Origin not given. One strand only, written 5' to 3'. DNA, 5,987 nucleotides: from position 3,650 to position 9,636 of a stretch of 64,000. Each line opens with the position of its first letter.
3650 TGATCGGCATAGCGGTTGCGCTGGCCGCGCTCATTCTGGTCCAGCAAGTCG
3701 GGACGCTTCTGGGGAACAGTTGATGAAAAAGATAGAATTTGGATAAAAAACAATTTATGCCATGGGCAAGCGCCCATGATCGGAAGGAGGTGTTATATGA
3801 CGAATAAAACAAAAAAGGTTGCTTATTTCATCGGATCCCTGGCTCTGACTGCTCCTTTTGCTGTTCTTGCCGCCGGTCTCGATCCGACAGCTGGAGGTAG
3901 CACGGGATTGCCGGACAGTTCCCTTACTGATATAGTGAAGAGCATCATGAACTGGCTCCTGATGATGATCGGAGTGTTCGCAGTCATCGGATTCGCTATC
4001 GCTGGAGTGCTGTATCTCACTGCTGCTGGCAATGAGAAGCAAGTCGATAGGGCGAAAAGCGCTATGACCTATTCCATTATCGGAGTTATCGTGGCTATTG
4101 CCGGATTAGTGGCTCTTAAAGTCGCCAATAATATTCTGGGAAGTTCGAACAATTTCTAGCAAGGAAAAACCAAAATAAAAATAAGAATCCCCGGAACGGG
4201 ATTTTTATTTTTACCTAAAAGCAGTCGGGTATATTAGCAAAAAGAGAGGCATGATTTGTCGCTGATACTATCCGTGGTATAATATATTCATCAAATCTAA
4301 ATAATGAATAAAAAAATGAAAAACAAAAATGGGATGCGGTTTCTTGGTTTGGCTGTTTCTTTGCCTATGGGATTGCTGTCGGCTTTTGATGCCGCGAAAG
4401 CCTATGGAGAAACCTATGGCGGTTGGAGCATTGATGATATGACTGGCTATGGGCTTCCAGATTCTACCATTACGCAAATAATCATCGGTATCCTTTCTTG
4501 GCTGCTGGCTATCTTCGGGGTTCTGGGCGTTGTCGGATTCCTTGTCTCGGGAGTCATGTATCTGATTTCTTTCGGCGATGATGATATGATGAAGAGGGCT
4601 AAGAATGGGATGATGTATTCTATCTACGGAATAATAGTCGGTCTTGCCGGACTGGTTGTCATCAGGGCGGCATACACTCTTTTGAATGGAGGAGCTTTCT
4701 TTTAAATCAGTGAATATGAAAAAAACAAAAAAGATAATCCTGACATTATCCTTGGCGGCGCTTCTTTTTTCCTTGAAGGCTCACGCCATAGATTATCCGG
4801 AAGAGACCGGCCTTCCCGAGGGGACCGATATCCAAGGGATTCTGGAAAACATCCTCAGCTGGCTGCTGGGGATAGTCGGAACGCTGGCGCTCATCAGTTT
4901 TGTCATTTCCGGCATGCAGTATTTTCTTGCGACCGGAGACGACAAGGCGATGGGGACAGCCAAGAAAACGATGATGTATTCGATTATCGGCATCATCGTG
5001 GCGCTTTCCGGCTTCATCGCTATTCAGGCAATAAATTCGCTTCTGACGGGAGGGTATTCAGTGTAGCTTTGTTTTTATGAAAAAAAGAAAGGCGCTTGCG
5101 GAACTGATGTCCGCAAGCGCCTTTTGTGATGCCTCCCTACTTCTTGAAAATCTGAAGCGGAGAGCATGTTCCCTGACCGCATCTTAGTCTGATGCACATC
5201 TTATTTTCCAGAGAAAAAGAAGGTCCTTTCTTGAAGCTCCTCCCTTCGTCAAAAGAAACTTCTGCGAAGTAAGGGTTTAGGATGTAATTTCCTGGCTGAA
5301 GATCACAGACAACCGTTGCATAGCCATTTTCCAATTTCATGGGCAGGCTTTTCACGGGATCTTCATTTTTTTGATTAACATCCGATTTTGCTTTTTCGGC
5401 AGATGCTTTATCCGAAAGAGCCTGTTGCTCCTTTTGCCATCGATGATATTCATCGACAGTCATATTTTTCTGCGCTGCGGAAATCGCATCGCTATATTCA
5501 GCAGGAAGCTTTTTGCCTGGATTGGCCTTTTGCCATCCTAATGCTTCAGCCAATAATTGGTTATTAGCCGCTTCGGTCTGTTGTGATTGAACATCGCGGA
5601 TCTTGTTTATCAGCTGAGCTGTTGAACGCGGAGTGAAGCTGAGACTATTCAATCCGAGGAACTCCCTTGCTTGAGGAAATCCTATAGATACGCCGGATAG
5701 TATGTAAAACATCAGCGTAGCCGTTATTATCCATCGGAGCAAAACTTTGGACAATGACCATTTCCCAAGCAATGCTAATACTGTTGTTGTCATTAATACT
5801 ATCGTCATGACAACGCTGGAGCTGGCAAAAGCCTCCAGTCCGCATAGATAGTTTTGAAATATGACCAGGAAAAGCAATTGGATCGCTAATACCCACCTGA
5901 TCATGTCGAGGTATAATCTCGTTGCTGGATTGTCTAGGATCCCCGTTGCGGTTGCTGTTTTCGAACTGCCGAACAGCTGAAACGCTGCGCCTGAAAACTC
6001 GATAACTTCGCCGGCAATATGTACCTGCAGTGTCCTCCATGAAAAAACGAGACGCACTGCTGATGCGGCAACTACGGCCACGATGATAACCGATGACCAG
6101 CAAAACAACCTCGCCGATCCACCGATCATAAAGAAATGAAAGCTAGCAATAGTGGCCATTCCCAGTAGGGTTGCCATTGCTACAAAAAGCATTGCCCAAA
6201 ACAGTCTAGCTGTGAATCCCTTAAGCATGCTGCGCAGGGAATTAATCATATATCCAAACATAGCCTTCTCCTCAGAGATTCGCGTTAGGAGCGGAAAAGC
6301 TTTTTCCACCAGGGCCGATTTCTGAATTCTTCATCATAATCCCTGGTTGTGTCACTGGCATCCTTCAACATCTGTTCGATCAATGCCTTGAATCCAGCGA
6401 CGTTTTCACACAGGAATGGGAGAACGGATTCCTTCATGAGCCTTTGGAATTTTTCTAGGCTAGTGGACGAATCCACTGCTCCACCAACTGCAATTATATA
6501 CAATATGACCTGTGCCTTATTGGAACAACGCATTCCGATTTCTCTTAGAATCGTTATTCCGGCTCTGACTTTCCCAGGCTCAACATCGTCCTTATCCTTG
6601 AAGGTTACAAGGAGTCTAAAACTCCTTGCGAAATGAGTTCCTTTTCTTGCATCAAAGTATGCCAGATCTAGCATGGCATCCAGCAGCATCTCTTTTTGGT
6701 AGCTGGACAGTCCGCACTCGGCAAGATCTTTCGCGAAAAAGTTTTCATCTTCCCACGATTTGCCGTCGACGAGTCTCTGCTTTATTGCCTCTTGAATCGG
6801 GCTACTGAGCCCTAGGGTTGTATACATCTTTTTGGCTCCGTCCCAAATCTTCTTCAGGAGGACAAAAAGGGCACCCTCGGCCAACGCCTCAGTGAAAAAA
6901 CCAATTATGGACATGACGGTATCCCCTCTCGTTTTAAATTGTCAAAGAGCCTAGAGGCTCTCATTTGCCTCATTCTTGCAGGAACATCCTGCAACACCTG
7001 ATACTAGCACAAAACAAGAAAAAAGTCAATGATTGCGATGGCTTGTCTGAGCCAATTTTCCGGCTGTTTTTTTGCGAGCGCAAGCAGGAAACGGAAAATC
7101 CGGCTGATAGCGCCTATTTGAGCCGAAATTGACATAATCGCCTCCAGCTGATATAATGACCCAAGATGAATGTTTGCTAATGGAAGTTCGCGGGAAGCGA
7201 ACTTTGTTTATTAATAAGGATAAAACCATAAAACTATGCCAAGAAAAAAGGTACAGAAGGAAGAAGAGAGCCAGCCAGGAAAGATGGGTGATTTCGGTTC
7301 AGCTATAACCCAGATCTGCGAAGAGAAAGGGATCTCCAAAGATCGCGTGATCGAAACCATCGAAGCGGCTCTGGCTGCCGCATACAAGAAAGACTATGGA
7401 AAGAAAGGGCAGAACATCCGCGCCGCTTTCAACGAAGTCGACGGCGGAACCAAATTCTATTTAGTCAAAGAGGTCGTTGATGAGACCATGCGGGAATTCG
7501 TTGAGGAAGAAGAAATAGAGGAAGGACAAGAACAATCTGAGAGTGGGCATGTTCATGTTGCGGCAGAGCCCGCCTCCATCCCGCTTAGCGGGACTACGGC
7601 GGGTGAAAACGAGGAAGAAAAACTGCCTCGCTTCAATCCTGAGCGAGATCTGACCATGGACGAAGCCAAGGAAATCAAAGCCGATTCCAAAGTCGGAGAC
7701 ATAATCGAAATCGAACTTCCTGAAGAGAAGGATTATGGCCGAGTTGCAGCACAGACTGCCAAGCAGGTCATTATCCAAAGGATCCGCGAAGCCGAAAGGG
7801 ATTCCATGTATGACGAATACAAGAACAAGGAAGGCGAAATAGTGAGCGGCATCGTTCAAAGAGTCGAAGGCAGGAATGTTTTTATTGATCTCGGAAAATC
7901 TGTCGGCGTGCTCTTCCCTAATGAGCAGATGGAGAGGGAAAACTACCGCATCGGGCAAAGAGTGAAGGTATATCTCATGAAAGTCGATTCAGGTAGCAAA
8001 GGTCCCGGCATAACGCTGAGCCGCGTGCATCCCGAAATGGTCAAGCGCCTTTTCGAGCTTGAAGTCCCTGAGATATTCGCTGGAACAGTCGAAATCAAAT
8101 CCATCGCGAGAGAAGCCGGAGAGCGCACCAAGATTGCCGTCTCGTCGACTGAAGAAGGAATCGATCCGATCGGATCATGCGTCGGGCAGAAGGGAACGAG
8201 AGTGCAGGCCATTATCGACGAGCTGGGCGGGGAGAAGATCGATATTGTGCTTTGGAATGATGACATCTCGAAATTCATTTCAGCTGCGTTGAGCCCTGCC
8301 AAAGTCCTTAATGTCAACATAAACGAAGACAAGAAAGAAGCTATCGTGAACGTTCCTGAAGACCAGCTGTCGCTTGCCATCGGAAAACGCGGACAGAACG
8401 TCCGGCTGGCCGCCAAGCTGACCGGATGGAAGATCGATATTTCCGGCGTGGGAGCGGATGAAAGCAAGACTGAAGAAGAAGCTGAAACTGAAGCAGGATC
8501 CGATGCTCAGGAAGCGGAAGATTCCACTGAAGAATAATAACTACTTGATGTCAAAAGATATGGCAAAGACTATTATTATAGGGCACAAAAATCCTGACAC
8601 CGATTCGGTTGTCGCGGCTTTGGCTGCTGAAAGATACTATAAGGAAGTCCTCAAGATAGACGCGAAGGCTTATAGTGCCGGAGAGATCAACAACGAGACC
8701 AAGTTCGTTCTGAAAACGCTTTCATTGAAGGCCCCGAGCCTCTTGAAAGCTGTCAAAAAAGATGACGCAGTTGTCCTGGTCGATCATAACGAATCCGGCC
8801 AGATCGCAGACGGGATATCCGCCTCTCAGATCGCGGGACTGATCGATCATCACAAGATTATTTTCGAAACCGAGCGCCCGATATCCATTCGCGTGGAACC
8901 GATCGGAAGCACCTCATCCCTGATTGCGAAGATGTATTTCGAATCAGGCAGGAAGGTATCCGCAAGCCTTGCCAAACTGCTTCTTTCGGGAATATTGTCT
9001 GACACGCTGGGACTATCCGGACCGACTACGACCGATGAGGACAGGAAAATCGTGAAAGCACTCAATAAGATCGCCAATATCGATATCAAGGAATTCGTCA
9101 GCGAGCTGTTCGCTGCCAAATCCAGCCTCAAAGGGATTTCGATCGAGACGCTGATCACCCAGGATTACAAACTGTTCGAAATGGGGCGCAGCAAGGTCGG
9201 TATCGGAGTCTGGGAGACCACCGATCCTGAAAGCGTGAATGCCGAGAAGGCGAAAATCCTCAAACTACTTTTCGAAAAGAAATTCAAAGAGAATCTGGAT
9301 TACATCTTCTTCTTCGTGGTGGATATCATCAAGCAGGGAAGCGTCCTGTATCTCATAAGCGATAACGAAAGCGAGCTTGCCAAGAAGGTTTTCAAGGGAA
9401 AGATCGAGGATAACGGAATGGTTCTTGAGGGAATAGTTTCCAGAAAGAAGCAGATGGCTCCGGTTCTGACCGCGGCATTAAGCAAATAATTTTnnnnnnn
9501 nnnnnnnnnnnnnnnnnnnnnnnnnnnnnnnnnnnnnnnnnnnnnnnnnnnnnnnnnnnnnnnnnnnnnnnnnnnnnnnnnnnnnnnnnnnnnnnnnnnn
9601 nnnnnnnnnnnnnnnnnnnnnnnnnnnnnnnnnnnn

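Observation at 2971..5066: Four tandem VirB2/T4SS-pilin-like paralogs, the first a Cys-rich double-domain fusion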

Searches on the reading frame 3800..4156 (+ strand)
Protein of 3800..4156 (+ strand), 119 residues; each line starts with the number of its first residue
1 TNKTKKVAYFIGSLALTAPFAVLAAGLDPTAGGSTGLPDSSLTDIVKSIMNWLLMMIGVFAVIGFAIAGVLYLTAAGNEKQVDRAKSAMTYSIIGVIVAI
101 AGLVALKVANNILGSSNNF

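Call 3: search_protein_families(library=pfam, proteins=[window:3800-4156:+], max_evalue=1)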
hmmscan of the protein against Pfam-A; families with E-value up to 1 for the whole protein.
window:3800-4156:+ (119 aa): 13 families
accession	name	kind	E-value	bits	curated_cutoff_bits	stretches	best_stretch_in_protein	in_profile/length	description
PF18895.5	T4SS_pilin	-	1e-09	38.7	26.6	1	40-105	3-64/71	Type IV secretion system pilin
PF02322.20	Cyt_bd_oxida_II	-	9.1e-06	25.7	35.6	1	3-105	111-207/302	Cytochrome bd terminal oxidase subunit II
PF04515.18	Choline_transpo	-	0.016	14.9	26.9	1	45-114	247-311/326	Plasma-membrane choline transporter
PF01284.28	MARVEL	-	0.044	14.3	32.8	1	54-105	10-59/135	Membrane-associating domain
PF19506.4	DUF6040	-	0.089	12.7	23.4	1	19-101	113-189/233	Family of unknown function (DUF6040)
PF11381.13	DUF3185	-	0.11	12.8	25.3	1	84-106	37-59/59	Protein of unknown function (DUF3185)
PF10717.14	ODV-E18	-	0.12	12.7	28.1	0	69-106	6-43/87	Occlusion-derived virus envelope protein ODV-E18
PF22282.1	CydS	-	0.13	12.6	25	1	50-72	1-23/31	CydS-like protein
PF15778.10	UNC80_N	-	0.2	11.8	27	1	40-98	48-105/187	UNC80 N-terminal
PF05545.16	FixQ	-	0.41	11.1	29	0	56-88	12-44/49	Cbb3-type cytochrome oxidase component FixQ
PF19868.4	DUF6341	-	0.47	10.6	26.4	0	49-63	13-27/50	Family of unknown function (DUF6341)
PF00335.26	Tetraspanin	-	0.47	10.5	32.1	1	49-105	7-64/225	Tetraspanin family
PF06552.18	TOM20_plant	-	0.57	10.4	20.6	0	43-66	163-186/187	Plant specific mitochondrial import receptor subunit TOM20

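Call 4: search_protein_families(library=ncbifam, proteins=[window:3800-4156:+], max_evalue=1)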
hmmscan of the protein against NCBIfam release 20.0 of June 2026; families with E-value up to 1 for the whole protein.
window:3800-4156:+ (119 aa): 7 families
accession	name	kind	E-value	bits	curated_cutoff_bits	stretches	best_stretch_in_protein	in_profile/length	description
NF045849.1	ICE_MMCAP2_0565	equivalog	1.6e-07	30.9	40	1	41-111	8-78/80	Mbov_0395 family pilin-like conjugal transfer protein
NF041560.1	T6SS_Burk_ExIF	subfamily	0.0025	17.6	90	1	41-102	120-179/234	putative type VI secretion system effector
TIGR00271.1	TIGR00271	domain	0.0032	17.2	146.5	1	22-107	35-118/175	uncharacterized hydrophobic domain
NF052597.1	FILTED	domain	0.044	14.1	40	1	49-111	3-72/110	FILTED domain-containing surface protein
TIGR04222.1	near_uncomplex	domain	0.1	12.2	43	1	40-106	166-228/229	TIGR04222 domain-containing membrane protein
NF033218.1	anchor_AmaP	equivalog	0.12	12.1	55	1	2-70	2-66/166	alkaline shock response membrane anchor protein AmaP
TIGR04286.1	MSEP-CTERM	equivalog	0.23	9.3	150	1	52-115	176-238/920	MSEP-CTERM sorting domain-containing protein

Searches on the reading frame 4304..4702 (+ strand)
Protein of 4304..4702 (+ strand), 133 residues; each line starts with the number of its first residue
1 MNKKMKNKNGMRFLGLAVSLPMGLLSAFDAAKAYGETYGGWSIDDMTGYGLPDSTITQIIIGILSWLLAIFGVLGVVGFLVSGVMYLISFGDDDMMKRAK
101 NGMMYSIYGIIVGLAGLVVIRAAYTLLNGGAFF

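Call 3: search_protein_families(library=pfam, proteins=[window:4304-4702:+], max_evalue=1)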
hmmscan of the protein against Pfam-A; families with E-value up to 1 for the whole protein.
window:4304-4702:+ (133 aa): 5 families
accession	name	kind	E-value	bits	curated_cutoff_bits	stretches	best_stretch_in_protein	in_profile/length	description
PF18895.5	T4SS_pilin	-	6.6e-10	39.4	26.6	1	54-119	3-67/71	Type IV secretion system pilin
PF02322.20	Cyt_bd_oxida_II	-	0.00027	20.9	35.6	1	23-120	121-208/302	Cytochrome bd terminal oxidase subunit II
PF14110.11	DUF4282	-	0.0014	19.6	27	1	54-123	6-67/86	Domain of unknown function (DUF4282)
PF05632.16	DUF792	-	0.075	13.4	25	1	79-121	110-152/184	Borrelia burgdorferi protein of unknown function (DUF792)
PF07670.19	Gate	-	0.44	11.5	29.6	1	59-125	9-73/104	Nucleoside recognition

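Call 4: search_protein_families(library=ncbifam, proteins=[window:4304-4702:+], max_evalue=1)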
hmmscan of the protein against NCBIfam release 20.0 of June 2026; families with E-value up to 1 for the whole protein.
window:4304-4702:+ (133 aa): 3 families
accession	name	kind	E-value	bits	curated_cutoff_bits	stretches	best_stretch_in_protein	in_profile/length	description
NF045849.1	ICE_MMCAP2_0565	equivalog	7.1e-05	22.4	40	1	54-123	7-76/80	Mbov_0395 family pilin-like conjugal transfer protein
NF033218.1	anchor_AmaP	equivalog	0.021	14.6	55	2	68-120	6-60/166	alkaline shock response membrane anchor protein AmaP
NF053846.1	glyco_with_XrtP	equivalog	0.14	10.8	520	1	64-128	365-427/440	XrtP-associated glycosyltransferase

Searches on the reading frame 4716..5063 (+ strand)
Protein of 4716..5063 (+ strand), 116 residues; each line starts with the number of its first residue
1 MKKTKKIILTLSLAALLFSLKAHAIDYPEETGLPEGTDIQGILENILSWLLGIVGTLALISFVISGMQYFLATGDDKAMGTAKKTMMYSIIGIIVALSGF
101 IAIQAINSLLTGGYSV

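Call 3: search_protein_families(library=pfam, proteins=[window:4716-5063:+], max_evalue=1)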
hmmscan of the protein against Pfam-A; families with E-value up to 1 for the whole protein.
window:4716-5063:+ (116 aa): 6 families
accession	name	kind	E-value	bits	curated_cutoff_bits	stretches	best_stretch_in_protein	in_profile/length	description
PF18895.5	T4SS_pilin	-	5.7e-12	46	26.6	1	38-97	4-62/71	Type IV secretion system pilin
PF04956.18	TrbC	-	6.6e-07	29.9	27.9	1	2-98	2-90/98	TrbC/VIRB2 pilin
PF19592.4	DUF6097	-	0.017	15.7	27.5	1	1-80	60-140/152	Family of unknown function (DUF6097)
PF19952.5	DUF6414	-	0.12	12.6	25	1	25-96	148-221/283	Domain of unknown function (DUF6414)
PF24003.1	DUF7319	-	0.13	12.2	27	1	25-101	95-163/205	Domain of unknown function (DUF7319)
PF19843.4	DUF6318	-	0.28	11.9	23.8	1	55-84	31-60/158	Family of unknown function (DUF6318)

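Call 4: search_protein_families(library=ncbifam, proteins=[window:4716-5063:+], max_evalue=1)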
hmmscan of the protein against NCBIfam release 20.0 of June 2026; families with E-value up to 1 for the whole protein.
window:4716-5063:+ (116 aa): 6 families
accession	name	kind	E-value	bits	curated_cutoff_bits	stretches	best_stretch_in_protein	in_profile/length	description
NF045849.1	ICE_MMCAP2_0565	equivalog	1.8e-07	30.7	40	1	37-108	7-78/80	Mbov_0395 family pilin-like conjugal transfer protein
NF033218.1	anchor_AmaP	equivalog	0.014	15.2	55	1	1-65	1-68/166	alkaline shock response membrane anchor protein AmaP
NF041281.1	TraA_gammapb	subfamily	0.03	14.4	50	1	36-112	7-73/75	TraA family conjugative transfer protein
NF008977.0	PRK12324.1-2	equivalog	0.042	13.2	234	1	45-104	200-253/297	decaprenyl-phosphate phosphoribosyltransferase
NF033485.1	small_SCO1431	equivalog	0.11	12.1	35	1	29-54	12-36/47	SCO1431 family membrane protein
NF045846.1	MSC0882_dom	subfamily_domain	0.14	11.4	60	1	44-105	6-68/244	MSC_0882 family membrane protein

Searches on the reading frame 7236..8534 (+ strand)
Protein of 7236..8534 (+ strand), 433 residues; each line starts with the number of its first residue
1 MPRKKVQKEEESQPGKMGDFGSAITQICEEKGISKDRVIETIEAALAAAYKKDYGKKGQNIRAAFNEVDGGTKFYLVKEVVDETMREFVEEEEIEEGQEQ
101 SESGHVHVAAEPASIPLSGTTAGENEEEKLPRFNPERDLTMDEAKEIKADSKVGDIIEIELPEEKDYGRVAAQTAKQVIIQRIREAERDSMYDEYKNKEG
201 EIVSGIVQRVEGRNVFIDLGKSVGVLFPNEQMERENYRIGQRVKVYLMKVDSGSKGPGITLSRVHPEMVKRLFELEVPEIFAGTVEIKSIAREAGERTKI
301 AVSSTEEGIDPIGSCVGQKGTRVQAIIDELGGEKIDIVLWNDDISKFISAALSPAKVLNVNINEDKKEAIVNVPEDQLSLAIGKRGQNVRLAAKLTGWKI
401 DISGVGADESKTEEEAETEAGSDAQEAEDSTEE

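Call 10: search_protein_families(library=pfam, proteins=[window:7236-8534:+], max_evalue=0.001)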
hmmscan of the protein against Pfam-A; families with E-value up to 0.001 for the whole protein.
window:7236-8534:+ (433 aa): 5 families
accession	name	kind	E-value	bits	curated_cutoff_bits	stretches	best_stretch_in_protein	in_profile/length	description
PF08529.16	NusA_N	-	3e-32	111.8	23.8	2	134-189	67-119/119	NusA N-terminal domain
PF13184.12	KH_5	-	3.8e-29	101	27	1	294-362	1-69/69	NusA-like KH domain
PF00575.29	S1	-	1.4e-07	32.2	22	1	198-256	3-68/74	S1 RNA binding domain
PF23095.1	KH_NusA_C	-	2.4e-06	27.9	34.2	1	369-403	1-35/59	Transcription termination/antitermination protein NusA, KH domain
PF00013.35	KH_1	-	0.00014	22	21.5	0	370-412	3-44/66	KH domain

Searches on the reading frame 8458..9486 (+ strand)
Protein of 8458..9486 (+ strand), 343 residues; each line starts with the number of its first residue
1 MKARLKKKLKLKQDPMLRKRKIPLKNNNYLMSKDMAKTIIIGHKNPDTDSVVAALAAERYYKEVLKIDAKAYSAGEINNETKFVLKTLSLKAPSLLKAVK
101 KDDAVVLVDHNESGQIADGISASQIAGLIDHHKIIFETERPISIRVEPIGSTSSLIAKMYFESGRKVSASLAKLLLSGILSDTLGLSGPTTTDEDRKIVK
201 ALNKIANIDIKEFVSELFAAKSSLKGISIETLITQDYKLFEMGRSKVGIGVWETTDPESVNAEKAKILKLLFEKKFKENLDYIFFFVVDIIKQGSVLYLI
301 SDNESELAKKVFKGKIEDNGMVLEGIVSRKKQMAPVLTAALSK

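Call 10: search_protein_families(library=pfam, proteins=[window:8458-9486:+], max_evalue=0.001)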
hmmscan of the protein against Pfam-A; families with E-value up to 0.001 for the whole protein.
window:8458-9486:+ (343 aa): 2 families
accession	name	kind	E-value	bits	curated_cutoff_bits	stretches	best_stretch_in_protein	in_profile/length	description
PF02833.19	DHHA2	-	2.4e-28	99.5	27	1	216-340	2-126/126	DHHA2 domain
PF01368.27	DHH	-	2.2e-19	70.4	28.1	1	37-179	1-125/125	DHH family, N-terminal domain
